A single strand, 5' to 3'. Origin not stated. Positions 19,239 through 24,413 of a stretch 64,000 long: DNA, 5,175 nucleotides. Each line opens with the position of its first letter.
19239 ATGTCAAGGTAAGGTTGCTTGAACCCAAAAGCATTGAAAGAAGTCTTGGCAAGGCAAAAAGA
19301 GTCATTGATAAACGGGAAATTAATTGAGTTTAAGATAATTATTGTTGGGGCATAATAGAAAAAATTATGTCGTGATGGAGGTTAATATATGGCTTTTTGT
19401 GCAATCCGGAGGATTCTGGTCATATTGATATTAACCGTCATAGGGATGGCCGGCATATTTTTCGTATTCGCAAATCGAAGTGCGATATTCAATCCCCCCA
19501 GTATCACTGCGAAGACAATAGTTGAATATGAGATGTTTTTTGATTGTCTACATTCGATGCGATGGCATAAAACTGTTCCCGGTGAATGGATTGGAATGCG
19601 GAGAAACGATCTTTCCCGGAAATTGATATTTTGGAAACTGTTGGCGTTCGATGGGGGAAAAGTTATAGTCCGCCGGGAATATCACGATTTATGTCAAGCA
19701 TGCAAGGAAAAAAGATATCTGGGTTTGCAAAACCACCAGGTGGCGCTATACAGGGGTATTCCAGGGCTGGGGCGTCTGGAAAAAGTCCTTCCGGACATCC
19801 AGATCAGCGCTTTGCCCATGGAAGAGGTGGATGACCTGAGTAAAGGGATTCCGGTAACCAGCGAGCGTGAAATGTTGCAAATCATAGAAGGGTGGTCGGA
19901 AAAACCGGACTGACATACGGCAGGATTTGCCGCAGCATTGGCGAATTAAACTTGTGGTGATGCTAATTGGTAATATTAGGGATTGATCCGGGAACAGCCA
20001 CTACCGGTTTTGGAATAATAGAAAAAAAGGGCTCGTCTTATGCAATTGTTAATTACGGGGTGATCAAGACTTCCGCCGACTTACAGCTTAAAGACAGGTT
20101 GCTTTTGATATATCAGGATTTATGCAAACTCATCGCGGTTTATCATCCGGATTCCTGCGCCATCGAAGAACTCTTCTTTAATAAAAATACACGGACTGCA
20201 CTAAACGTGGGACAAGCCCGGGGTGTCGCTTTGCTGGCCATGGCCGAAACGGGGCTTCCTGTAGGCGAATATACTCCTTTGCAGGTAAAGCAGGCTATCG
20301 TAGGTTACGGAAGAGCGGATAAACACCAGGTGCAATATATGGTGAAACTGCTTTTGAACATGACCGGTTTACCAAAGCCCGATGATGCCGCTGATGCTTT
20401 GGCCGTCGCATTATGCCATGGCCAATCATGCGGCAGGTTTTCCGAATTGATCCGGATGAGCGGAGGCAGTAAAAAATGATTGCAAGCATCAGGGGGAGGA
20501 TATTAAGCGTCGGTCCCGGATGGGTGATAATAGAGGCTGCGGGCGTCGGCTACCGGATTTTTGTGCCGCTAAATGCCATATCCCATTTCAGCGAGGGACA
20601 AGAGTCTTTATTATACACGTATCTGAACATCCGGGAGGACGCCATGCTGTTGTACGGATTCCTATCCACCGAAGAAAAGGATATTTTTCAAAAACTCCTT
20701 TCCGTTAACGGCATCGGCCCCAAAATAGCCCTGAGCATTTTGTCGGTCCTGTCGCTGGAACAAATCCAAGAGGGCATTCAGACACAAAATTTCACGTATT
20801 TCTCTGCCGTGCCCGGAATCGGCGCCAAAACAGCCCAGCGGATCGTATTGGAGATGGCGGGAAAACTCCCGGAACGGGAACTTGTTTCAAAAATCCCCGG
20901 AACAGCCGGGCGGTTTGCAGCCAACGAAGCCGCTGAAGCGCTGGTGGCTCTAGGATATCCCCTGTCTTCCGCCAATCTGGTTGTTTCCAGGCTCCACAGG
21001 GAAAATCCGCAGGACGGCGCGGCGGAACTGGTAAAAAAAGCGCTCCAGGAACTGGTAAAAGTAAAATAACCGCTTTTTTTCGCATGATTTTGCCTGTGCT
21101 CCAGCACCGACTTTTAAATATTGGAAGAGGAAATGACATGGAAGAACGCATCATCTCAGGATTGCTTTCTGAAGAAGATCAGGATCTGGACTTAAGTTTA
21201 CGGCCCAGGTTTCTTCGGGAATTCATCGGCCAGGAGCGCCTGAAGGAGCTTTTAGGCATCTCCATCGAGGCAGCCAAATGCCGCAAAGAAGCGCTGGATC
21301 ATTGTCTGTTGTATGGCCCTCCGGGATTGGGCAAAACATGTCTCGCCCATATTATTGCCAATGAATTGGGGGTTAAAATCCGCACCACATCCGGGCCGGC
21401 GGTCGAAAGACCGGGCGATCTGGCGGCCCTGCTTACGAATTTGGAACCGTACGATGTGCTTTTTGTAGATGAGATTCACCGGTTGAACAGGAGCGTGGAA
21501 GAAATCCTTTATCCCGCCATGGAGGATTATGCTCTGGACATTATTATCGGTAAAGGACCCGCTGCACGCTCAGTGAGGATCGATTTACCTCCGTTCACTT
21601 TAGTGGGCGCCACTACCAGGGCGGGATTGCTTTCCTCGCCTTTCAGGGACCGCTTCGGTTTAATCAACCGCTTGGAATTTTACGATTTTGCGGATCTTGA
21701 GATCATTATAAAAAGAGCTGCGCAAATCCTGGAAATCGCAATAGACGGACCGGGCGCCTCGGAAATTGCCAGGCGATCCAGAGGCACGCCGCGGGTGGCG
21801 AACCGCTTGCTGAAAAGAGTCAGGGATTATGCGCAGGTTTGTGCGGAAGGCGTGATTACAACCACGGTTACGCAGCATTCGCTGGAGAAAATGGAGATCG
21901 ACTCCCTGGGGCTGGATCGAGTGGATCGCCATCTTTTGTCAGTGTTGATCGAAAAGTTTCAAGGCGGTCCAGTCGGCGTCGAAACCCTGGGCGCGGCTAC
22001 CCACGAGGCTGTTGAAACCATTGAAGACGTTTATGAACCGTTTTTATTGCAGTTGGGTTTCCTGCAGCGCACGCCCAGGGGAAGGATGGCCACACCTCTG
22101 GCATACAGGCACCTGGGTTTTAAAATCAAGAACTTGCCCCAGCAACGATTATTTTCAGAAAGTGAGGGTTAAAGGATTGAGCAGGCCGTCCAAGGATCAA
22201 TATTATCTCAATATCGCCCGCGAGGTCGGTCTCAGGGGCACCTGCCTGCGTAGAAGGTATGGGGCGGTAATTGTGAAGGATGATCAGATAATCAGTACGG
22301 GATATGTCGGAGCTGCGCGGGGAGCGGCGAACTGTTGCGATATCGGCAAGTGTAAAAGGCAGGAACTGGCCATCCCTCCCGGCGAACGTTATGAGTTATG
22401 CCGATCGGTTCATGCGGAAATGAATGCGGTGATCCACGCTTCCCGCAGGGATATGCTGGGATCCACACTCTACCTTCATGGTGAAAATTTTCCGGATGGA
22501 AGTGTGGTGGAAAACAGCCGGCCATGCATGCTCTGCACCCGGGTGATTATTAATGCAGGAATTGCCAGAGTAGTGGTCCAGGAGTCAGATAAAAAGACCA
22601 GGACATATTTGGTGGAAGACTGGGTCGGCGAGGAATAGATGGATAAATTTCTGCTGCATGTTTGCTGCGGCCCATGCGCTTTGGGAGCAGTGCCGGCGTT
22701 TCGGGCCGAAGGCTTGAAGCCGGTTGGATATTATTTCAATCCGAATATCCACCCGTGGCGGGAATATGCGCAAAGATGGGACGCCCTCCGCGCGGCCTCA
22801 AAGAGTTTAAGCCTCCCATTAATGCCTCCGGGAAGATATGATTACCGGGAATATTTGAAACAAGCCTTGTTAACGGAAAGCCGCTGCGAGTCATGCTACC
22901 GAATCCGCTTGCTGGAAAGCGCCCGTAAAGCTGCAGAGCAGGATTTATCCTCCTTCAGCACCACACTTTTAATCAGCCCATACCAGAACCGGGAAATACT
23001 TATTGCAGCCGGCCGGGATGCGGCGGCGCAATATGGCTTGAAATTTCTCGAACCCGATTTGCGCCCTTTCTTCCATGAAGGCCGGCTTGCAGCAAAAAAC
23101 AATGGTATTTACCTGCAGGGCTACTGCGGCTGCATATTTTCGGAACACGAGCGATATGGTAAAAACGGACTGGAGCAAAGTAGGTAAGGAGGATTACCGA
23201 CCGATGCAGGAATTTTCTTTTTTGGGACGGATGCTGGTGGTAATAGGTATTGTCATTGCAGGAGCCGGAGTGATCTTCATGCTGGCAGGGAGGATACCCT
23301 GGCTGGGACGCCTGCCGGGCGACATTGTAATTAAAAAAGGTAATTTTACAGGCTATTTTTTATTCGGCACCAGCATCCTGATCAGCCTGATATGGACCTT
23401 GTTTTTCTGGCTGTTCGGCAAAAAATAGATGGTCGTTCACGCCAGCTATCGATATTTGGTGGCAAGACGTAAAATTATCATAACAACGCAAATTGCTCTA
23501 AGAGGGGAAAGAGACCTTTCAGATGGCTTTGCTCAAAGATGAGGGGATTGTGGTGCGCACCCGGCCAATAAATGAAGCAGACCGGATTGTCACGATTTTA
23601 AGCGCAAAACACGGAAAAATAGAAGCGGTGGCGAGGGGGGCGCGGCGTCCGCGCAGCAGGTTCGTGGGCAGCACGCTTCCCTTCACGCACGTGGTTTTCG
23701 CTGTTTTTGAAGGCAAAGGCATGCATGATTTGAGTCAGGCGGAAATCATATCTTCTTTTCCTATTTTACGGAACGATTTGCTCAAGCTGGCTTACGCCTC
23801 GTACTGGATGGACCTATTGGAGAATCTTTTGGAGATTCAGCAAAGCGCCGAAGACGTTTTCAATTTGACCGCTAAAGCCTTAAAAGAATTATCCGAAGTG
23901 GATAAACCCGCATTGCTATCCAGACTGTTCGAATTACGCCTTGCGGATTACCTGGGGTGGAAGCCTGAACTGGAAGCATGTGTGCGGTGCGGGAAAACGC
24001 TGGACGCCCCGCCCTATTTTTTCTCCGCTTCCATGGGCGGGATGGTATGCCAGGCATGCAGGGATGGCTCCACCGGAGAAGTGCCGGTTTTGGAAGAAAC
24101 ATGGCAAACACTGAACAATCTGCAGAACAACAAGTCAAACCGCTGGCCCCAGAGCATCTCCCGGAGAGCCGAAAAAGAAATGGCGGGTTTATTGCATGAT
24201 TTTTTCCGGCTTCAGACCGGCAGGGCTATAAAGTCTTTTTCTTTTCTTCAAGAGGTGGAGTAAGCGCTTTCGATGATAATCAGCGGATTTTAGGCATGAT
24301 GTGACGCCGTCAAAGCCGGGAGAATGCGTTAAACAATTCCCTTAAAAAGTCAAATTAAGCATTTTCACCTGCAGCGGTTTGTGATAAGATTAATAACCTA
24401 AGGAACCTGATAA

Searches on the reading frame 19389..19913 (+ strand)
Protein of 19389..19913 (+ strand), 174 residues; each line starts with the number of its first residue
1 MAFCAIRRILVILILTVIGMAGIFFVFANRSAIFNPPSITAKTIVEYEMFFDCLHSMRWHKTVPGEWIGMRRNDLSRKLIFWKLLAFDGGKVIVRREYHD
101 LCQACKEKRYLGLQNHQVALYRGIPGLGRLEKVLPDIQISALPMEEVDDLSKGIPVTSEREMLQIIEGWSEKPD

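Call 59: find_encoding_contigs(protein=window:19389-19913:+, flank=10000, max_places=4)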
Protein window:19389-19913:+ (174 aa): 1 contig read that carries it; 1 place shown.
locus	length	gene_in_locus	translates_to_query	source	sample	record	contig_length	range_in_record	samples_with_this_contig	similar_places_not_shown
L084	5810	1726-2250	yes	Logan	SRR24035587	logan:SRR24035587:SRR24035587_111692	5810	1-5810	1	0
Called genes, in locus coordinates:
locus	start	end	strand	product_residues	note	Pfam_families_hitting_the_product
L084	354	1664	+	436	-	PF00501:AMP-binding, PF14535:AMP-binding_C_2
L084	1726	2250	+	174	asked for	PF08955:BofC_C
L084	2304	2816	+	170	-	PF02075:RuvC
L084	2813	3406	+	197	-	PF01330:RuvA_N, PF00633:HHH (faint), PF14520:HHH_5, PF07499:RuvA_C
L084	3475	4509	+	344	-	PF05496:RuvB_N, PF00004:AAA, PF07728:AAA_5 (weak), PF17864:AAA_lid_4, PF05491:WHD_RuvB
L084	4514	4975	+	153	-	PF00383:dCMP_cyt_deam_1, PF14437:MafB19-deam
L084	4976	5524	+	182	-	PF02677:QueH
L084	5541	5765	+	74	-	PF11146:DUF2905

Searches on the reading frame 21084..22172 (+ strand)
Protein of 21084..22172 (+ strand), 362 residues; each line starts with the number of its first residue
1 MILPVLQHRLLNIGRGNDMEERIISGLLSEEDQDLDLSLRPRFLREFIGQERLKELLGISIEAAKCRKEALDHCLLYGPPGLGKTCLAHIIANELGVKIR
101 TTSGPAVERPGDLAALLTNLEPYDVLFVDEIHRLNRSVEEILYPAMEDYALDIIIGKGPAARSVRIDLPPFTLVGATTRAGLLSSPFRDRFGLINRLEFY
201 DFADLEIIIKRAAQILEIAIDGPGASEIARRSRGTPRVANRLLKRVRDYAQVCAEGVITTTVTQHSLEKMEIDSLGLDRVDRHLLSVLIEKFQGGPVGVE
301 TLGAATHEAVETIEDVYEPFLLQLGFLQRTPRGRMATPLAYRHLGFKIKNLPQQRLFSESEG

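Call 34: search_protein_families(library=pfam, proteins=[window:21084-22172:+])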
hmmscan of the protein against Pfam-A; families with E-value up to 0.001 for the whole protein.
window:21084-22172:+ (362 aa): 7 families
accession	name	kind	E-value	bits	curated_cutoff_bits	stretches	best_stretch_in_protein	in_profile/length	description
PF05496.18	RuvB_N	-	7.8e-80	266.7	27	1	39-197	1-159/159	Holliday junction DNA helicase RuvB P-loop domain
PF17864.7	AAA_lid_4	-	6.9e-30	103.1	27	1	200-273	1-74/74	RuvB AAA lid domain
PF05491.19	RuvB_C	-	6.1e-24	84.2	24.7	1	275-344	2-71/72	RuvB C-terminal winged helix domain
PF00004.35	AAA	-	2.4e-20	73.7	21.2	1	74-194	1-126/131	ATPase family associated with various cellular activities (AAA)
PF07728.20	AAA_5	-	4.9e-07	30.3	22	1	73-191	1-139/139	AAA domain (dynein-related subfamily)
PF06068.19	TIP49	-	3.6e-05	23.5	23.8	1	46-101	25-80/347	TIP49 P-loop domain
PF01078.27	Mg_chelatase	-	0.00025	21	20.3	0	47-92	5-43/207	Magnesium chelatase, subunit ChlI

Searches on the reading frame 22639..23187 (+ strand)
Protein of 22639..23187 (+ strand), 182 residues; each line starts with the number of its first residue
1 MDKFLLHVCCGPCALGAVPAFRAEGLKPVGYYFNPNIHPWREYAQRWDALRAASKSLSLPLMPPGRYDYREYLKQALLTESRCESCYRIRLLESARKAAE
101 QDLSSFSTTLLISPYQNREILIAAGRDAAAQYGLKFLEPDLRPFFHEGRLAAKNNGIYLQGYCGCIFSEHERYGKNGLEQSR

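Call 33: search_protein_families(library=pfam, proteins=[window:22639-23187:+])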
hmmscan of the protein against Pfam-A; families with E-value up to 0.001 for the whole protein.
window:22639-23187:+ (182 aa): 1 family
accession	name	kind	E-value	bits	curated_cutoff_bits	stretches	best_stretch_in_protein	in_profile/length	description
PF02677.20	QueH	-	4.2e-48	164.2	23.5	1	5-171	2-175/175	Epoxyqueuosine reductase QueH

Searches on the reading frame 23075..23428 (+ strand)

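Call 33: search_protein_families(library=pfam, proteins=[window:23075-23428:+])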
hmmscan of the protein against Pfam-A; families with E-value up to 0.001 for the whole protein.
window:23075-23428:+ (117 aa): 1 family
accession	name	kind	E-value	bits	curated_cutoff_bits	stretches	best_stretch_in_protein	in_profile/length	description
PF11146.13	DUF2905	-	9.8e-19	67.8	22.2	1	51-114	1-64/64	Protein of unknown function (DUF2905)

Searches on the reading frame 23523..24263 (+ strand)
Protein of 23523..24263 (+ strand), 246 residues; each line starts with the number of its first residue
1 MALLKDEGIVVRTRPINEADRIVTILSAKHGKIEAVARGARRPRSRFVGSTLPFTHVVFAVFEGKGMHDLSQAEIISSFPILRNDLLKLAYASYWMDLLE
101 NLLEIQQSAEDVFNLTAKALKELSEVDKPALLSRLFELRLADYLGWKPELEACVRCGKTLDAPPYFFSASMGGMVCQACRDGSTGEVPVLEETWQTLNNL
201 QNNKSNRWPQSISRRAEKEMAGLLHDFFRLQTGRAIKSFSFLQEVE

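Call 33: search_protein_families(library=pfam, proteins=[window:23523-24263:+])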
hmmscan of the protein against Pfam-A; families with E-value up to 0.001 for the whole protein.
window:23523-24263:+ (246 aa): 2 families
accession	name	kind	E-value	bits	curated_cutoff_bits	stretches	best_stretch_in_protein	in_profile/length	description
PF02565.21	RecO_C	-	1.9e-30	106.1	22.1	1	83-238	1-155/157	Recombination protein O C terminal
PF11967.14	RecO_N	-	6.1e-26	90.7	27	1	1-79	1-80/80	Recombination protein O N terminal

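Call 42: find_encoding_contigs(protein=window:23523-24263:+, flank=10000, max_places=4)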
Protein window:23523-24263:+ (246 aa): no gene with exactly this product is on record in the collection.
